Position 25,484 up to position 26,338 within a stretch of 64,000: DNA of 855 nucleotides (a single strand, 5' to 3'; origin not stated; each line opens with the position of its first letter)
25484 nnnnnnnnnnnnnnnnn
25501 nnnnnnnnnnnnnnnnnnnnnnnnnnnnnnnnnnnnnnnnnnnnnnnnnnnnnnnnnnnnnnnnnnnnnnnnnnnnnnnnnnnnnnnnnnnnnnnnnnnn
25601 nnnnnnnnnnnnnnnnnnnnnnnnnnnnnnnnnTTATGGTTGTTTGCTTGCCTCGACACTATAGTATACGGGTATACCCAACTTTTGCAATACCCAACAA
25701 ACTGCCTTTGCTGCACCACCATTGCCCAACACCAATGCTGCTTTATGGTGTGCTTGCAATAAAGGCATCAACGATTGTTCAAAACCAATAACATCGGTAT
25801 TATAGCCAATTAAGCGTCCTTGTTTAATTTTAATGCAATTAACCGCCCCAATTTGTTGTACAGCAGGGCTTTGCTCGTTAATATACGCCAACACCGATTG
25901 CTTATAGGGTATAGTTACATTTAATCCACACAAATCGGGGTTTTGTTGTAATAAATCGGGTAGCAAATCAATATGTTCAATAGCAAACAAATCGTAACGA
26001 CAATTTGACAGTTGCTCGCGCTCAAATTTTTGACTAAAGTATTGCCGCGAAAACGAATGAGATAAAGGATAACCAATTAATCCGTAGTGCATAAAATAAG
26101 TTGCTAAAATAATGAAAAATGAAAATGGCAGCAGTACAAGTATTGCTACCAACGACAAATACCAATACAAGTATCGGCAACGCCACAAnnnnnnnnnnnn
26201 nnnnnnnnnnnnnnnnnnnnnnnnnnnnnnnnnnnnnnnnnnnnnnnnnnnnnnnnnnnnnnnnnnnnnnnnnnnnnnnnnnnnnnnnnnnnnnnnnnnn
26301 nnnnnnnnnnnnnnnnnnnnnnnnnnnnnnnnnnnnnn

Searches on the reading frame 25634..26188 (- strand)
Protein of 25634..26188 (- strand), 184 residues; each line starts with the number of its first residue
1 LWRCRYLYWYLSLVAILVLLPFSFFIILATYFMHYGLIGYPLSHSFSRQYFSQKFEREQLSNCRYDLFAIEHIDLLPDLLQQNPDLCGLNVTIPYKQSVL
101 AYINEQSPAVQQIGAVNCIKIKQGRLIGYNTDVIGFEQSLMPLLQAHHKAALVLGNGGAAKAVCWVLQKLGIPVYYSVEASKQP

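Call 16: search_protein_families(library=pfam, proteins=[window:25634-26188:-], max_evalue=0.001)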
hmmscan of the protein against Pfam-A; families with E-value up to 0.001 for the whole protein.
window:25634-26188:- (184 aa): 1 family
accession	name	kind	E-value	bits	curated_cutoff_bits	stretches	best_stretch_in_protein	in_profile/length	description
PF08501.16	Shikimate_dh_N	-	1.2e-17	64.4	27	1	37-119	1-83/83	Shikimate dehydrogenase substrate binding domain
